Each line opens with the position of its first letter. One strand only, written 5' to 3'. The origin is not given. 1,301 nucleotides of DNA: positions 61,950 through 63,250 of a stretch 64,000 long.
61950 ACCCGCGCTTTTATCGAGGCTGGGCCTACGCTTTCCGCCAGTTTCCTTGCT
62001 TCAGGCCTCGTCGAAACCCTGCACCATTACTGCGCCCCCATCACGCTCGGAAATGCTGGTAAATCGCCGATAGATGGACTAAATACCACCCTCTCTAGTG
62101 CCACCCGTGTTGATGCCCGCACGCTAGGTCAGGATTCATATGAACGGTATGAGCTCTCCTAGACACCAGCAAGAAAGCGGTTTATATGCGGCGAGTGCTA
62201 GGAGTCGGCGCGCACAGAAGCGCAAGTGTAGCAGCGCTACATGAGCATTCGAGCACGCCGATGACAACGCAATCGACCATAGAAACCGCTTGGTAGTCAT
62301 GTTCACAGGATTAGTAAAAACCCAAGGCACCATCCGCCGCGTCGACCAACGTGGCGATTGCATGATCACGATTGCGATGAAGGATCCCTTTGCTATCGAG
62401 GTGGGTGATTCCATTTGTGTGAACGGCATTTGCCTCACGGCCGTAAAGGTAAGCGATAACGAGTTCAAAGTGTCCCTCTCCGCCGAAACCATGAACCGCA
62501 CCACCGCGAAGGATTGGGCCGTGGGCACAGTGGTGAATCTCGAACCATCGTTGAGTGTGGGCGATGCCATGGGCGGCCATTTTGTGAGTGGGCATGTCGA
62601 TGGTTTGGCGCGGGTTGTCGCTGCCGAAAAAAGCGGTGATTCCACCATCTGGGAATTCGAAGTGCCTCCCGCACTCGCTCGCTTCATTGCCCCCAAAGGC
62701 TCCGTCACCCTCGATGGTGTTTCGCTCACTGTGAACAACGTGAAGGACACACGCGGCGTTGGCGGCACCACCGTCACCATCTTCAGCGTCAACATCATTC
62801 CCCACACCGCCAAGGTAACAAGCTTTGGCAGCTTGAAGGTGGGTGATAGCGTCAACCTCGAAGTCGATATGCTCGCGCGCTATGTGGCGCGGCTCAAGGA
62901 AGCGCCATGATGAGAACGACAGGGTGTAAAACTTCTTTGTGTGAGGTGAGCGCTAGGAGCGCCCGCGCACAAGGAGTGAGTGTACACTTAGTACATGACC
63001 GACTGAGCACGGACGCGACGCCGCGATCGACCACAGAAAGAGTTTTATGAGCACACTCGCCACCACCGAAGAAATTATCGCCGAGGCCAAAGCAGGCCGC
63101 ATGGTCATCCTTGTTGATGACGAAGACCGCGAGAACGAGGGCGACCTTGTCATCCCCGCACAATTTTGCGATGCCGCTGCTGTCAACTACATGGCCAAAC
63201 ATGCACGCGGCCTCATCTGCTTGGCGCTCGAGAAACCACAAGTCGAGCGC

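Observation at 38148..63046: Dispersed ~118-nt intergenic element with a conserved core and three nested helices that co-vary between copies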

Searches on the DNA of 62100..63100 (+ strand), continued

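Call 40: search_with_rna_model(model_id=R1, sources=[L002, L004, L005, L006, L008, L010, L011, L012, L013, L014, L015, L016, L017, L018, L019, L020, L021, L022, L023, L024, L025, L026, L028, L029, L030, L031, L032, L033, L034, L035, L036, L037, L038, L039, L040, L041, L042, L043, L044, L045, L046, L047, L050, L051, L052, L053, L054, L055, L057, L058, L059, L060, L062, L063, L066, L067, L069, L070, L072, L073, L074, L075, L076, L077, L078, L079, L080, L081, L082, L085, L086, L087, L088, L090, L092, L094, L095, L096, L097, L098, L099, L100, L101, L102, L103, L104, L105, L107, L108, L109, L110, L111, L112, L113, L114, L115, L116, L117, L118], max_evalue=0.001)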
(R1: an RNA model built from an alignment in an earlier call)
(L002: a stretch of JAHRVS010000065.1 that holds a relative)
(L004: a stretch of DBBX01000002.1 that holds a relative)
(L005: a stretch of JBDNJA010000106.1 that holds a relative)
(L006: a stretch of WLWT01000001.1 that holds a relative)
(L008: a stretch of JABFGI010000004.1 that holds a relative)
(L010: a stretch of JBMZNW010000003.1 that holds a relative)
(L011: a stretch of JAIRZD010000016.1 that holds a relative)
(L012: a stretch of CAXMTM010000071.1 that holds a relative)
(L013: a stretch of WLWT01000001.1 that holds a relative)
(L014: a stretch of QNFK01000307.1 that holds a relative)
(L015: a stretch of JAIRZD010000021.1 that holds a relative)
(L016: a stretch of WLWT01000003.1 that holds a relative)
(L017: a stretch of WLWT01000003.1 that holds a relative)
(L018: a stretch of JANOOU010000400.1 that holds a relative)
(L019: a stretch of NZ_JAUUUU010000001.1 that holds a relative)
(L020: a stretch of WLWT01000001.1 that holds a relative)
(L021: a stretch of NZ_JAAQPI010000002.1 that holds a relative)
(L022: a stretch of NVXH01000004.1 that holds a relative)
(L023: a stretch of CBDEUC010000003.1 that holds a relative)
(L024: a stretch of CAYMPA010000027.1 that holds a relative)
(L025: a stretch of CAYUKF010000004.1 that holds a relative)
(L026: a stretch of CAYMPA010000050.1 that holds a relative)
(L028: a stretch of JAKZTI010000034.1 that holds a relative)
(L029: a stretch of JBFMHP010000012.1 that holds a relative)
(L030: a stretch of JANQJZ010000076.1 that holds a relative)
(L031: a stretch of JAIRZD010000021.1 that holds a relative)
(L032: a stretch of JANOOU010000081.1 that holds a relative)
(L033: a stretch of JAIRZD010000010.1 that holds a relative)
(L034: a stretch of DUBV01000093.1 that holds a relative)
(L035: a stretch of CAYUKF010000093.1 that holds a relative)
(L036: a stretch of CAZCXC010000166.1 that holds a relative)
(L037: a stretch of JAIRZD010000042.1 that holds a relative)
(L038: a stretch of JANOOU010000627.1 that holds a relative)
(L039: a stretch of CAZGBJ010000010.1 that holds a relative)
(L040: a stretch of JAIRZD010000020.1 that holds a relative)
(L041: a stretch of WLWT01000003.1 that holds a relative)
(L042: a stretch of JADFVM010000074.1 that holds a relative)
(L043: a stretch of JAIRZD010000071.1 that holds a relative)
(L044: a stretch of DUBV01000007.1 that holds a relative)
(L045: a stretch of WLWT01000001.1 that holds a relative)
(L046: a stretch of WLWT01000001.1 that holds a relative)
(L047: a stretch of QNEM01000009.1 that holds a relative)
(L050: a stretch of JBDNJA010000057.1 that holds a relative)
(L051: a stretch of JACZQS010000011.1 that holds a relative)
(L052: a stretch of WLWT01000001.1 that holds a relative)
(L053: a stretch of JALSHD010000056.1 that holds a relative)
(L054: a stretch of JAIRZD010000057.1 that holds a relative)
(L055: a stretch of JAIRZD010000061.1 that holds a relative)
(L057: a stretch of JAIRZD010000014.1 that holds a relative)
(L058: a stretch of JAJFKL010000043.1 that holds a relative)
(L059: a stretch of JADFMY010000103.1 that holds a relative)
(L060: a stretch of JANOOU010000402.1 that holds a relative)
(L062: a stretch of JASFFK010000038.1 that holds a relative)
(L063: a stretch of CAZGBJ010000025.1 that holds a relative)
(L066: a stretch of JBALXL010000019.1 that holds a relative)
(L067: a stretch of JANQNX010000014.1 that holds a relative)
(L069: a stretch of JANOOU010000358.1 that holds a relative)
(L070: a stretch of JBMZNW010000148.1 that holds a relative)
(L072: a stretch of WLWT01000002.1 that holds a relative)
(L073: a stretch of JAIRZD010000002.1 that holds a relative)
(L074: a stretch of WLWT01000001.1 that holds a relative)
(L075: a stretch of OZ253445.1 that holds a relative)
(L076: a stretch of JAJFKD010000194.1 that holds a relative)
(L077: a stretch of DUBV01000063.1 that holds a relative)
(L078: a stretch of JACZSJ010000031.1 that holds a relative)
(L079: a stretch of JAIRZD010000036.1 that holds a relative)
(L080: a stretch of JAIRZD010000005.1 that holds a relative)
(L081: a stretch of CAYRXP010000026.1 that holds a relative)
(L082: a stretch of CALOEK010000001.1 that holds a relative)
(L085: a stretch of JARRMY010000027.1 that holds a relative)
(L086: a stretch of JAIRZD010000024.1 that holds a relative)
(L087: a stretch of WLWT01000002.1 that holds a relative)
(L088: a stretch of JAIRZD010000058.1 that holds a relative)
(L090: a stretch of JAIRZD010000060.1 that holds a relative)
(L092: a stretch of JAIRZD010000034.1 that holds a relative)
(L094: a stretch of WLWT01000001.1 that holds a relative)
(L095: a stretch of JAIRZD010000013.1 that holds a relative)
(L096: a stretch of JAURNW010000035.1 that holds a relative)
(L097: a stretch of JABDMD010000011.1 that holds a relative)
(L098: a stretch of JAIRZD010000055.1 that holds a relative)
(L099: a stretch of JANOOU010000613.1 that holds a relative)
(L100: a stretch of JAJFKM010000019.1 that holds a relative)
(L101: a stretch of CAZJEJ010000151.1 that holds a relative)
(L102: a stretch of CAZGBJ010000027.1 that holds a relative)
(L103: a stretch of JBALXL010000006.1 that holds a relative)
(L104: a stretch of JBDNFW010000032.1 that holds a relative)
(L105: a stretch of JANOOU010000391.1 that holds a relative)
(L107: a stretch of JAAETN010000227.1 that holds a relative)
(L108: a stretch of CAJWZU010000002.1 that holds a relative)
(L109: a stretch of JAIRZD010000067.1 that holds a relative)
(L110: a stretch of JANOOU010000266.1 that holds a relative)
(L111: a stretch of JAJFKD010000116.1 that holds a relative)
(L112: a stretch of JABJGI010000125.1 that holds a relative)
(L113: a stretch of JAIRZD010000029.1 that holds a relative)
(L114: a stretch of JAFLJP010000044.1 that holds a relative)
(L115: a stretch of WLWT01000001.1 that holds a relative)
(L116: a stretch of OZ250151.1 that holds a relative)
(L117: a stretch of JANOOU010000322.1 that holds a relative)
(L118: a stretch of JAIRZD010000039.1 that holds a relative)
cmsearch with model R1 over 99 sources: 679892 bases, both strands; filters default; matches with E-value up to 0.001: 145.
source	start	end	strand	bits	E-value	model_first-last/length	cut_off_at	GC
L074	427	578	-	167.8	7.6e-41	1-152/152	no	0.5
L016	1980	2131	-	167.1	1.2e-40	1-152/152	no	0.51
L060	135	286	+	166.6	1.6e-40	1-152/152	no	0.49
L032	825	976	+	166.4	1.8e-40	1-152/152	no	0.48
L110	6219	6370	-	165.9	2.5e-40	1-152/152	no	0.49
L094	7241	7392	-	164.8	5e-40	1-152/152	no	0.51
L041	2783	2935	-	162.5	2.1e-39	1-152/152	no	0.5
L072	3010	3161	+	162.3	2.4e-39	1-152/152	no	0.53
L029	2970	3121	+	160.2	8.6e-39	1-152/152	no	0.49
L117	1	148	-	160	9.7e-39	1-152/152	no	0.49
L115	7319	7470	+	159.1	1.7e-38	1-152/152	no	0.51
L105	1726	1877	+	158.6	2.3e-38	1-152/152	no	0.48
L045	6219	6370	-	158.4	2.5e-38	1-152/152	no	0.49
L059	7162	7313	+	158.1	3.1e-38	1-152/152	no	0.45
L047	980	1131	+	157.9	3.6e-38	1-152/152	no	0.47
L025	3437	3588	-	156.7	7.4e-38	1-152/152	no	0.49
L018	7329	7475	+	156.6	7.7e-38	1-152/152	no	0.5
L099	4406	4556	+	155.9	1.2e-37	1-152/152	no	0.5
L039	6035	6186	-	155.9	1.2e-37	1-152/152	no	0.46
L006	4869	5021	+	154.2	3.3e-37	1-152/152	no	0.49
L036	3098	3249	-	154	3.7e-37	1-152/152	no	0.47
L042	6272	6423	+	154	3.9e-37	1-152/152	no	0.45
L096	2162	2313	-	153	7e-37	1-152/152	no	0.43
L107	1682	1824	-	153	7.2e-37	10-152/152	5'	0.48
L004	703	854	+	152.2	1.2e-36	1-152/152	no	0.46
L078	1151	1302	-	152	1.4e-36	1-152/152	no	0.49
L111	4154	4304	+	151.8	1.5e-36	1-152/152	no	0.44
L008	2020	2171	-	151.2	2.2e-36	1-152/152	no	0.45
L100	2340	2491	-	150.8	2.7e-36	1-152/152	no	0.45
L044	2819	2970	-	150.1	4.3e-36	1-152/152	no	0.43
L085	667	818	-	149.4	6.5e-36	1-152/152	no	0.53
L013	5218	5370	+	149.3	7.1e-36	1-152/152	no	0.5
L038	1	139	+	148.7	1e-35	14-152/152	5'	0.47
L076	2719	2870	+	148.3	1.3e-35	1-152/152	no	0.47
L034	4849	4999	-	147.4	2.2e-35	1-152/152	no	0.42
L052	2101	2252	+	147.4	2.3e-35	1-152/152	no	0.49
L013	2010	2163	+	145.6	6.8e-35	1-152/152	no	0.53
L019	1785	1936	-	145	9.6e-35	1-152/152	no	0.45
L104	4048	4199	+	144.4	1.4e-34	1-152/152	no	0.41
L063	7090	7239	+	142.8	3.9e-34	1-152/152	no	0.4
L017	7828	7979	+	142.4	4.9e-34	1-152/152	no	0.51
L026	7392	7544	+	140.5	1.6e-33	1-152/152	no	0.44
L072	5129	5280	+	140.3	1.8e-33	1-152/152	no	0.53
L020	138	290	+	140.1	2e-33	1-152/152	no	0.56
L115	957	1109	+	139.9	2.3e-33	1-152/152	no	0.54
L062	3567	3718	-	139.1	3.7e-33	1-152/152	no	0.5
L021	2710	2860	-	138.8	4.5e-33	1-152/152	no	0.52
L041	4039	4190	+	138.4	5.8e-33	1-152/152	no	0.5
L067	4197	4348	-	135.1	4.3e-32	1-152/152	no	0.34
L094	178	329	+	135.1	4.4e-32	1-152/152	no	0.54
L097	6259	6410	-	134.8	5.4e-32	1-152/152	no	0.43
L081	4946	5096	+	133.6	1.1e-31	1-152/152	no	0.48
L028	297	448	-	132.3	2.5e-31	1-152/152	no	0.43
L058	5946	6097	+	132.1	2.8e-31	1-152/152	no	0.47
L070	2752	2903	-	129.9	1.1e-30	1-152/152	no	0.37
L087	6739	6890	-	128.1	3.2e-30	1-152/152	no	0.51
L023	275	428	+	125.7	1.4e-29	1-152/152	no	0.46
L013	3871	4023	+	125.4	1.8e-29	1-152/152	no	0.57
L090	2862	3015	-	124.7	2.6e-29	1-152/152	no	0.44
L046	795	946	+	124.4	3.2e-29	1-152/152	no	0.47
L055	3493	3646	+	124.2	3.5e-29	1-152/152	no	0.44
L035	899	1050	+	124.1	3.9e-29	1-152/152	no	0.5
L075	2427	2582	+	123.2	6.6e-29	1-152/152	no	0.41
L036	1373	1525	-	122.6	9.9e-29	1-152/152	no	0.39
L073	171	324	-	122.6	1e-28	1-152/152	no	0.45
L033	2494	2647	+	122.4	1.1e-28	1-152/152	no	0.44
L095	1649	1804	-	121.7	1.6e-28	1-152/152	no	0.44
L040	7462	7615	+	121.3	2.1e-28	1-152/152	no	0.46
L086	6920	7073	-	120.5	3.5e-28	1-152/152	no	0.45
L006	7037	7188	+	120.1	4.6e-28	1-152/152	no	0.53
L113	4943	5096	-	119.7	5.7e-28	1-152/152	no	0.45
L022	440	613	-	118.8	1e-27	1-152/152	no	0.5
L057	1077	1230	+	118.5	1.2e-27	1-152/152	no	0.45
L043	2550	2703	+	116.5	4.1e-27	1-152/152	no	0.45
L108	1260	1412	-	115.5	7.8e-27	1-152/152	no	0.4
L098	6534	6687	-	115.3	8.9e-27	1-152/152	no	0.45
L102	751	897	+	113.7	2.4e-26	1-152/152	no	0.46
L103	2375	2526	+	112.6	4.7e-26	1-152/152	no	0.49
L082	3453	3602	-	110.9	1.3e-25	1-152/152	no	0.46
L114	6428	6570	+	103.2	1.5e-23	1-152/152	no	0.45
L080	7772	7921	-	102.4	2.4e-23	1-152/152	no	0.44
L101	2003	2153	+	102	3.2e-23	1-152/152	no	0.5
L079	435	579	-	96.8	7.8e-22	1-152/152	no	0.44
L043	4202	4346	-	96.3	1e-21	1-152/152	no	0.43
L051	6040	6190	-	95.9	1.4e-21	1-152/152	no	0.46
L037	187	312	+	95.7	1.5e-21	1-125/152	3'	0.46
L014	3563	3669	+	94.2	4e-21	1-107/152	3'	0.48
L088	729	848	-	94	4.4e-21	35-152/152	5'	0.49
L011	1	117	+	93.7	5.3e-21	38-152/152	5'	0.49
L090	7183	7299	-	93.7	5.3e-21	38-152/152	5'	0.49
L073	5617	5734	-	93.5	5.9e-21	37-152/152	5'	0.48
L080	1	118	+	93.2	7.3e-21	37-152/152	5'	0.48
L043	1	118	+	93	8.3e-21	37-152/152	5'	0.49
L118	7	124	-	92.4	1.2e-20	37-152/152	5'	0.49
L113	1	121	-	92.2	1.4e-20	1-120/152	3'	0.45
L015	7178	7299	+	91.8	1.7e-20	1-121/152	3'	0.45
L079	1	119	-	91.6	1.9e-20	1-118/152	3'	0.45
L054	1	119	-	91.6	1.9e-20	1-118/152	3'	0.45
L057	1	120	-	91.1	2.6e-20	1-119/152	3'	0.45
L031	1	120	-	91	2.8e-20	1-119/152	3'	0.45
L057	4914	5035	+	90.7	3.3e-20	1-121/152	3'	0.47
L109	1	120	-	90.3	4.3e-20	1-119/152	3'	0.45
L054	3548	3667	+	90.2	4.5e-20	1-119/152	3'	0.46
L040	1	121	-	89.8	6e-20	1-120/152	3'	0.47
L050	1194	1370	+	89.3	8.1e-20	1-152/152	no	0.49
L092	3256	3373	+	88.9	1e-19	1-117/152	3'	0.46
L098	1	118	+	88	1.7e-19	37-152/152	5'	0.5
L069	1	92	+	87.7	2.1e-19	61-152/152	5'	0.49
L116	1289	1442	+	77.7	1e-16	1-152/152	no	0.43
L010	3283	3434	+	75.1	5.1e-16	1-152/152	no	0.43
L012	1942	2087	-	73.8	1.1e-15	1-152/152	no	0.46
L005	1889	2032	-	73.3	1.6e-15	1-152/152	no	0.48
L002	4065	4254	+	72.3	2.8e-15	1-152/152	no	0.49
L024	6418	6569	+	70.7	7.6e-15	1-152/152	no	0.47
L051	6424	6492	-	69.1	2.1e-14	44-112/152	no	0.46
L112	4687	4837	-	68.9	2.3e-14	1-152/152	no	0.44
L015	6595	6654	-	67.4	5.9e-14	49-108/152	no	0.58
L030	3004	3152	-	66.4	1.1e-13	1-152/152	no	0.46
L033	1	122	+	64.1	4.5e-13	25-152/152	5'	0.47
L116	1129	1277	+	62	1.6e-12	1-152/152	no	0.34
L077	2741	2886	-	59.1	9.6e-12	1-152/152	no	0.32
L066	109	179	-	48.1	8.5e-09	43-113/152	no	0.51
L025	3435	3586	+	45.4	4.4e-08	1-152/152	no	0.49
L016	1978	2129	+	43.8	1.2e-07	1-152/152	no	0.5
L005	3783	3826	+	43.2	1.7e-07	57-100/152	no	0.5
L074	425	576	+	42.7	2.4e-07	1-152/152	no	0.49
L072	3012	3163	-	41.8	4.2e-07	1-152/152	no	0.51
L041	2781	2933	+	41.6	4.6e-07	1-152/152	no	0.51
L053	650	791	-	40.7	8.2e-07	1-152/152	no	0.49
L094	7239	7390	+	38.3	3.5e-06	1-152/152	no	0.51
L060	137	288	-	37.9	4.4e-06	1-152/152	no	0.49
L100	2338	2489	+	36.5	1.1e-05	1-152/152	no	0.45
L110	6217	6368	+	36.3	1.2e-05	1-152/152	no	0.49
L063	7092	7241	-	36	1.4e-05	1-152/152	no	0.4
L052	2103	2254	-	35.4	2.1e-05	1-152/152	no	0.49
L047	982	1133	-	35.2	2.3e-05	1-152/152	no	0.47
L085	665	816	+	35.1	2.5e-05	1-152/152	no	0.53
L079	5195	5236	+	34.8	3e-05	57-98/152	no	0.57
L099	4408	4558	-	34.4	4e-05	1-152/152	no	0.5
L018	7331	7475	-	33.6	6.5e-05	8-152/152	5'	0.5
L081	4948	5098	-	32.4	0.00013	1-152/152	no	0.47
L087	6737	6888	+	32.1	0.00016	1-152/152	no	0.51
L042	6274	6425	-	31.9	0.00018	1-152/152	no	0.44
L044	2817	2968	+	31.7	0.00021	1-152/152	no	0.44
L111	4156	4306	-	30.9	0.00033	1-152/152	no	0.46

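Call 62: search_with_rna_model(model_id=R1, sources=[window, L194, L196, L197, L195, L083, L093, L007, L084, L048, L068, L091, L027], max_evalue=0.001, make_alignment=true)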
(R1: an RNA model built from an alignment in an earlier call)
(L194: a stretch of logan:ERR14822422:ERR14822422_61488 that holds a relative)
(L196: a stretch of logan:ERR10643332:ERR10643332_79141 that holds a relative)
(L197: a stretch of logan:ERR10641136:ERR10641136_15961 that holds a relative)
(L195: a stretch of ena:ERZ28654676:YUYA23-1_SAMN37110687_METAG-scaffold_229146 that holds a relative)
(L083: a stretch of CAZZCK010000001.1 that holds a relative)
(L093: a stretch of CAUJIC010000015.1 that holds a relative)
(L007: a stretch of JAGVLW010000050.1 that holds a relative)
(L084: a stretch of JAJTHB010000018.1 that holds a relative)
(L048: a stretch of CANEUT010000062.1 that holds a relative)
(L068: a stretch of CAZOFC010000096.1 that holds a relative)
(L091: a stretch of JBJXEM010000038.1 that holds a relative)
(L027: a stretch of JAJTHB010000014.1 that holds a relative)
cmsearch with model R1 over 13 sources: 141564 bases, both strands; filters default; matches with E-value up to 0.001: 16.
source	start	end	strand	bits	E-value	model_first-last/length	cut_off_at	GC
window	38130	38284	+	115.1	2e-27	1-152/152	no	0.51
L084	688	840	-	114.8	2.5e-27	1-152/152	no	0.5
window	62911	63063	+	108.2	1.4e-25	1-152/152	no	0.55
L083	6284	6436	-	105.2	9.4e-25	1-152/152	no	0.51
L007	4076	4229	+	104.2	1.7e-24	1-152/152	no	0.54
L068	6381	6532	-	103.5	2.6e-24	1-152/152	no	0.52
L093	4026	4170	-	103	3.7e-24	1-152/152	no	0.5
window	62156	62307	+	99.2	3.6e-23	1-152/152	no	0.54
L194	142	293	+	87.5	4.9e-20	1-152/152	no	0.56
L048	1941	2092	-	83.7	5.3e-19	1-152/152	no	0.57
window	46346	46476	+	83.4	6.3e-19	1-152/152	no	0.54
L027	4803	4936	-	68.9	4.7e-15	1-152/152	no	0.53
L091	2408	2542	-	67.3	1.3e-14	1-152/152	no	0.56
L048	990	1147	+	56.5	9.8e-12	1-152/152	no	0.58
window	42763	42916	+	39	4.9e-07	1-152/152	no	0.44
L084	2465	2596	-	28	0.00041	1-152/152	no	0.55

Alignment A3: 16 matches aligned to the model, 170 columns, each read 5' to 3' on its own strand. Consensus structure (alignment columns), stored with it:
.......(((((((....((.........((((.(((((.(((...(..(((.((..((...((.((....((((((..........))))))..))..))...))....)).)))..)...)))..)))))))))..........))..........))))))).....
